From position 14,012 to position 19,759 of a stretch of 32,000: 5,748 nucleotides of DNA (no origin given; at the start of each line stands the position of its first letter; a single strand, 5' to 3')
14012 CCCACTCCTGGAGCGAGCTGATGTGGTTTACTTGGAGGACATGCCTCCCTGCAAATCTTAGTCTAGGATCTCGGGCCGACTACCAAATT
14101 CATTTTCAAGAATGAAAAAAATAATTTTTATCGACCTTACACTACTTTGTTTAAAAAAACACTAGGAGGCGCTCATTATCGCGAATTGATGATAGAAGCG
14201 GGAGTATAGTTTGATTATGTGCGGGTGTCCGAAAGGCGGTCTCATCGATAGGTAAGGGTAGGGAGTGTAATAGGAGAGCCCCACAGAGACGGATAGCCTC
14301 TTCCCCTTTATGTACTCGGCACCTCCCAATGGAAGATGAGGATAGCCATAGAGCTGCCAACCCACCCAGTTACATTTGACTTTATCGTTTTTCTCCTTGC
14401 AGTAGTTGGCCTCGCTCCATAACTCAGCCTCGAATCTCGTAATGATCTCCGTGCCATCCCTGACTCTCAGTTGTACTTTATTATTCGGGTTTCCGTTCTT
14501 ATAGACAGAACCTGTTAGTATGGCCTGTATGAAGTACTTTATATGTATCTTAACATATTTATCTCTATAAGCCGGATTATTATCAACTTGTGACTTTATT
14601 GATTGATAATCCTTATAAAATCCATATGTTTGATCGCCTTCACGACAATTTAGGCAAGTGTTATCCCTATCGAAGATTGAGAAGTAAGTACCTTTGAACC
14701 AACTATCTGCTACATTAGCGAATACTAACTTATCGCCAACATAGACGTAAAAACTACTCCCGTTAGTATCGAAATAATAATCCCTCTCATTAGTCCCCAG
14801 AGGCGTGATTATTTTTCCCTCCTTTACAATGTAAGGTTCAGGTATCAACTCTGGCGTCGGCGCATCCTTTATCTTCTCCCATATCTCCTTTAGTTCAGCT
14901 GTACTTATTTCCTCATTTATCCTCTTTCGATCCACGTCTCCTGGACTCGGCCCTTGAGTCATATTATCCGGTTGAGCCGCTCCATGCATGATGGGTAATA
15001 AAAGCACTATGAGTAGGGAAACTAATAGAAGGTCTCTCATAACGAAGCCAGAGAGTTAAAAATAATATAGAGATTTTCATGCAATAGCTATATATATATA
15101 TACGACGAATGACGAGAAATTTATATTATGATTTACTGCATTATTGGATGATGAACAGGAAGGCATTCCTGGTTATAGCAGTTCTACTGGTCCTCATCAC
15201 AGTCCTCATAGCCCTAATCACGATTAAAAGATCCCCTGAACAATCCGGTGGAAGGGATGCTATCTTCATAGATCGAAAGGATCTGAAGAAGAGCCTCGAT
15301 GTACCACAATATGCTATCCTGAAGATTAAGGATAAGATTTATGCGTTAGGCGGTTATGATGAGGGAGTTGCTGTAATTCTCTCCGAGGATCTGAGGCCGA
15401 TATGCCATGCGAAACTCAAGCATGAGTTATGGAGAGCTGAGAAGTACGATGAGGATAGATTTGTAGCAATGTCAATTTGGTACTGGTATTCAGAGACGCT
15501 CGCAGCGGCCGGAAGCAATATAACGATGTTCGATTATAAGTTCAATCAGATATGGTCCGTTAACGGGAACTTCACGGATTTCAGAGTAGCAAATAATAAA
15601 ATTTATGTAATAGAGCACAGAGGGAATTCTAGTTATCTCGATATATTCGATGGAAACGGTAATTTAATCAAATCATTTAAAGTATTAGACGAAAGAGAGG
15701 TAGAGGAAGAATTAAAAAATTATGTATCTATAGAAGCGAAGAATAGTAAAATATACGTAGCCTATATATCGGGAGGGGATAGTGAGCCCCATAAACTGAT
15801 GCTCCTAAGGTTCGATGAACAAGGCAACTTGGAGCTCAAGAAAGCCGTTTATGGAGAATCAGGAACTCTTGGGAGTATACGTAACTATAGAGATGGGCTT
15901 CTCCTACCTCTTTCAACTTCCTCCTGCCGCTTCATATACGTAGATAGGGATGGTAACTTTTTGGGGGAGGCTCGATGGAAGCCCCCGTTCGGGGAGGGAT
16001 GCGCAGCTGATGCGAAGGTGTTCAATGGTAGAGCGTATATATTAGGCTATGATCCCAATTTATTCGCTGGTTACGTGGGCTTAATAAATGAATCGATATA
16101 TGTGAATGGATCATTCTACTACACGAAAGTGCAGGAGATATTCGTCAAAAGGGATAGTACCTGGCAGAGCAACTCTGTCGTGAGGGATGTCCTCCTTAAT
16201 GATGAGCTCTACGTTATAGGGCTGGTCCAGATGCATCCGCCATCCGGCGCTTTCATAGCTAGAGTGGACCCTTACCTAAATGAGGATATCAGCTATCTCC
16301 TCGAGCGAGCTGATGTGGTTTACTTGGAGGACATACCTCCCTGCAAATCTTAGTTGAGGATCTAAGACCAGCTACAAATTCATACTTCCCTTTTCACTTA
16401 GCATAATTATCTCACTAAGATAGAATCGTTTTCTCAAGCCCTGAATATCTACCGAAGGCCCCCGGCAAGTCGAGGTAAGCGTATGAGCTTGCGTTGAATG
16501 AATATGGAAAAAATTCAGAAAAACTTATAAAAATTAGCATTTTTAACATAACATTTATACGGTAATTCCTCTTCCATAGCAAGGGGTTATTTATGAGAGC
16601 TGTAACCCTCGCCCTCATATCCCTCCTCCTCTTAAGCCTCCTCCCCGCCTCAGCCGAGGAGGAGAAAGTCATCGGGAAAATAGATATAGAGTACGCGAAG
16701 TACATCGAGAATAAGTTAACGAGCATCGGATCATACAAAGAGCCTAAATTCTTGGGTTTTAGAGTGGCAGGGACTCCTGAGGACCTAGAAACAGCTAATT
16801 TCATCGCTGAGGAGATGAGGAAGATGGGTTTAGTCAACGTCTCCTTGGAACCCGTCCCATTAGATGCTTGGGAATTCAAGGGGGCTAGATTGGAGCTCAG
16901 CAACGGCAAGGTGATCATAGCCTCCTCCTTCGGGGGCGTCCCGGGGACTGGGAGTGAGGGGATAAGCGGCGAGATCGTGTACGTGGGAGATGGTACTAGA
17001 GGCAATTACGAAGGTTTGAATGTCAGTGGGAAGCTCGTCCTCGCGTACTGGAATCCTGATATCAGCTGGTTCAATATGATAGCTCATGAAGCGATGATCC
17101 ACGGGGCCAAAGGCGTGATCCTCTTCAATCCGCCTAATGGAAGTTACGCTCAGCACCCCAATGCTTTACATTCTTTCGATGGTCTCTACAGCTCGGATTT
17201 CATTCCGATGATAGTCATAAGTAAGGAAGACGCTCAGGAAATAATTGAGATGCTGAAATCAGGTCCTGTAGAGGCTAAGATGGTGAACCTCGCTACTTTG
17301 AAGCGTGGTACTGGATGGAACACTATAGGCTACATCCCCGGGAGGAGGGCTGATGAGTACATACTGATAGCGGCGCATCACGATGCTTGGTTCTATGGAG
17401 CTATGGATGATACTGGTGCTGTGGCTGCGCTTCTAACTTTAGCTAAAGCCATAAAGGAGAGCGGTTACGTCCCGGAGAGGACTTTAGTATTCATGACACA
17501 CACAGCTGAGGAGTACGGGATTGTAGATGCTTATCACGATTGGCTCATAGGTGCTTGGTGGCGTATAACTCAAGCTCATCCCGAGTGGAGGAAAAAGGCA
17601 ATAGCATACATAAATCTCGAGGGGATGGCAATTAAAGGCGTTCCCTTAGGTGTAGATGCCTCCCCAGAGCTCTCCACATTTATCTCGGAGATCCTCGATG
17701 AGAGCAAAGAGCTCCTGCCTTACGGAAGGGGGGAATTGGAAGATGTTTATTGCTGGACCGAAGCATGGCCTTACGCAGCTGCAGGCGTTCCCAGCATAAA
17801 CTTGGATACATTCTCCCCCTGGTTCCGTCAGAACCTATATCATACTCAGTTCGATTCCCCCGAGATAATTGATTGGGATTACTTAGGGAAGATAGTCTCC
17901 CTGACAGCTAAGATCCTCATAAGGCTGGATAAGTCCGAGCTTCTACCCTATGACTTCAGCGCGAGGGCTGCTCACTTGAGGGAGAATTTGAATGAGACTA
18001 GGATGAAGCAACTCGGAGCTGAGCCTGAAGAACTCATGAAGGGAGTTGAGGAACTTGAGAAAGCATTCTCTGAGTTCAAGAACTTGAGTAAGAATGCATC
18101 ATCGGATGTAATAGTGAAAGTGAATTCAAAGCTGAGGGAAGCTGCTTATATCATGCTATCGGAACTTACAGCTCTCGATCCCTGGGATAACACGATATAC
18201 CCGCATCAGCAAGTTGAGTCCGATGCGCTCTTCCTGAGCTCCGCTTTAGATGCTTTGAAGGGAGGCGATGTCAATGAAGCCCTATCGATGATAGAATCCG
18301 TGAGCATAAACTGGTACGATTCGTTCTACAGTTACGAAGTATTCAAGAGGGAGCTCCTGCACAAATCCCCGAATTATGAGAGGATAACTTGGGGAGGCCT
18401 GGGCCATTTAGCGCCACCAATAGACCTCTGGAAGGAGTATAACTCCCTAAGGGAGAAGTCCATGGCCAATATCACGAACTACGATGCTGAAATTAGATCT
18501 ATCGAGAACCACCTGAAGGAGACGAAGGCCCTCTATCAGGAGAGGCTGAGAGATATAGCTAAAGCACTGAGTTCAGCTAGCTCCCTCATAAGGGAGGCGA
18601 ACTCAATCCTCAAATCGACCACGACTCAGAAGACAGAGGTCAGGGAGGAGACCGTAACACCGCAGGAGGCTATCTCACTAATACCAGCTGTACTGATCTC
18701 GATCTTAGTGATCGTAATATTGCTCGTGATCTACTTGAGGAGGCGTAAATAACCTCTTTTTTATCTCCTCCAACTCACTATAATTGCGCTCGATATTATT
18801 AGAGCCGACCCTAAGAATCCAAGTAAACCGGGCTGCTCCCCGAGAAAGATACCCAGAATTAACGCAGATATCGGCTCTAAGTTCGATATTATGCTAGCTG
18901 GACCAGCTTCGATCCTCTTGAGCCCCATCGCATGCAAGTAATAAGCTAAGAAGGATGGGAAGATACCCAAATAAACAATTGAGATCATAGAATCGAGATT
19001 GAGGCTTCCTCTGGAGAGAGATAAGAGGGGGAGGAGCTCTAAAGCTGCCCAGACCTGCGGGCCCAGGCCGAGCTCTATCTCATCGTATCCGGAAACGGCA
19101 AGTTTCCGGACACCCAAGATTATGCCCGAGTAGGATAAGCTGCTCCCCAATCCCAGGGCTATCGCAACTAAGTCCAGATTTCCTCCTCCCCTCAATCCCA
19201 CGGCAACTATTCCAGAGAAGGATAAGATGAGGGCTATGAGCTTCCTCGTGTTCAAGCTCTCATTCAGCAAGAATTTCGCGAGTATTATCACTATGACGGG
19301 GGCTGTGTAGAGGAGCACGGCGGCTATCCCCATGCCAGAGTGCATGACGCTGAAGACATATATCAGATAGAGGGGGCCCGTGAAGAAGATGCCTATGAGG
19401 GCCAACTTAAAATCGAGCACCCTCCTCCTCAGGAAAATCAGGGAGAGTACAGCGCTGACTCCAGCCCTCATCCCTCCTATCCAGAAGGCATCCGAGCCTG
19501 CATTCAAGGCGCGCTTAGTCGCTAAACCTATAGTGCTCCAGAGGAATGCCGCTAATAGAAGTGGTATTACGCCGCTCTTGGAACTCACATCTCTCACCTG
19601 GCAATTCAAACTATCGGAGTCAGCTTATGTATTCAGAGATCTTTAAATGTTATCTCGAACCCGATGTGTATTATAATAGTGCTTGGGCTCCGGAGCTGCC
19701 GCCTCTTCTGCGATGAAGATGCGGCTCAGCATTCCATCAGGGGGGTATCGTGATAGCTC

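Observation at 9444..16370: Tandem triplication of a divergent gene pair: an unassignable secreted 290-aa protein plus a membrane-anchored beta-propeller protein (candidate novel two-component surface system)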

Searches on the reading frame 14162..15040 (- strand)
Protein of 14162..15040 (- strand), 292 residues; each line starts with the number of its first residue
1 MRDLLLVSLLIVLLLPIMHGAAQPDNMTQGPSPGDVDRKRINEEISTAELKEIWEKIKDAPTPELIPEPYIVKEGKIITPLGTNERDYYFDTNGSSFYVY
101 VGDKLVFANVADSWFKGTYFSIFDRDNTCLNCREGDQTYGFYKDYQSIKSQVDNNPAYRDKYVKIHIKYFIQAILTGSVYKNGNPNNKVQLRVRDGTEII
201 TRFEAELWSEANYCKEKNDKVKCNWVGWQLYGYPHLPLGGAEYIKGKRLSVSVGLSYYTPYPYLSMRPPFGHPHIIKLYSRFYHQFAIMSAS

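Call 3: search_protein_families(library=pfam, proteins=[window:14162-15040:-], max_evalue=1)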
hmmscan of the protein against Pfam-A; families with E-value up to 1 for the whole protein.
window:14162-15040:- (292 aa): 1 family
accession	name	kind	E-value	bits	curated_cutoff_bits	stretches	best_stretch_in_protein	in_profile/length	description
PF18370.7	RGI_lyase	-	0.96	10.3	27.8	1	137-179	33-76/86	Rhamnogalacturonan I lyases beta-sheet domain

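Call 4: search_protein_families(library=ncbifam, proteins=[window:14162-15040:-], max_evalue=1)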
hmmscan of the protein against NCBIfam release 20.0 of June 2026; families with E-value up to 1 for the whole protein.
window:14162-15040:- (292 aa): 0 families

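Call 64: search_protein_families(library=padloc, proteins=[window:14162-15040:-], max_evalue=1)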
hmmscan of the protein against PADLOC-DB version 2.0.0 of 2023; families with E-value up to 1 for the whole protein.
window:14162-15040:- (292 aa): 0 families

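Call 65: search_protein_families(library=phrogs, proteins=[window:14162-15040:-], max_evalue=1)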
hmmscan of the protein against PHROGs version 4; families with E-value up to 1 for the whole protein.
window:14162-15040:- (292 aa): 2 families
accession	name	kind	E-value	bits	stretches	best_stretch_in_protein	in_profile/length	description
phrog_4501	-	unknown function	0.12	13.5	1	125-164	30-72/76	-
phrog_14786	-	unknown function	0.23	12.4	1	171-229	4-57/120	-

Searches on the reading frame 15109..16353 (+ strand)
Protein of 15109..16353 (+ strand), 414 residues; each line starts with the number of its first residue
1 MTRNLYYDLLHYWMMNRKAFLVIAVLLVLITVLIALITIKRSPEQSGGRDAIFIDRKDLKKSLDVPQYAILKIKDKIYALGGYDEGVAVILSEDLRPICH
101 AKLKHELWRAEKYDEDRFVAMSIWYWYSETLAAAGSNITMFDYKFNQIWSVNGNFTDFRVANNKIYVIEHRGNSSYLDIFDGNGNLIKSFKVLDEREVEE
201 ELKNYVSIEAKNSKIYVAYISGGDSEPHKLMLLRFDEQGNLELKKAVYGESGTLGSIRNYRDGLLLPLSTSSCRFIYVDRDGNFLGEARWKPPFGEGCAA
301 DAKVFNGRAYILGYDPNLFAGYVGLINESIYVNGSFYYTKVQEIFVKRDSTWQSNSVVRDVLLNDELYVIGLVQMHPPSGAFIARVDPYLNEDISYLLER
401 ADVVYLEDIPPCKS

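Call 3: search_protein_families(library=pfam, proteins=[window:15109-16353:+], max_evalue=1)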
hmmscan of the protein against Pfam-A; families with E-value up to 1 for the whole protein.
window:15109-16353:+ (414 aa): 1 family
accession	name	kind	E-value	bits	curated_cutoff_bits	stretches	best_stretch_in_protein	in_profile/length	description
PF01344.31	Kelch_1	-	0.25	11.3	20.1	1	73-86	10-23/46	Kelch motif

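Call 4: search_protein_families(library=ncbifam, proteins=[window:15109-16353:+], max_evalue=1)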
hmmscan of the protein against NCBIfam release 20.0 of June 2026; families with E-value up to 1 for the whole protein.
window:15109-16353:+ (414 aa): 0 families

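Call 64: search_protein_families(library=padloc, proteins=[window:15148-16353:+], max_evalue=1)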
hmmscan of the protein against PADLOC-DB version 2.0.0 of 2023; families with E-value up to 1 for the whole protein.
window:15148-16353:+ (401 aa): 0 families

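Call 65: search_protein_families(library=phrogs, proteins=[window:15148-16353:+], max_evalue=1)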
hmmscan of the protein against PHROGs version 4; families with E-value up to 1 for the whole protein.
window:15148-16353:+ (401 aa): 0 families

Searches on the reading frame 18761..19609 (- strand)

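Call 47: search_protein_families(library=pfam, proteins=[window:18761-19609:-], max_evalue=0.001)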
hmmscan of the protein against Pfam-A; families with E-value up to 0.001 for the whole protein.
window:18761-19609:- (282 aa): 1 family
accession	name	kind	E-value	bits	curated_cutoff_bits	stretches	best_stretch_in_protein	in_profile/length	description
PF00892.27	EamA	-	7.9e-32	110.8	28.2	2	12-137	2-133/135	EamA-like transporter family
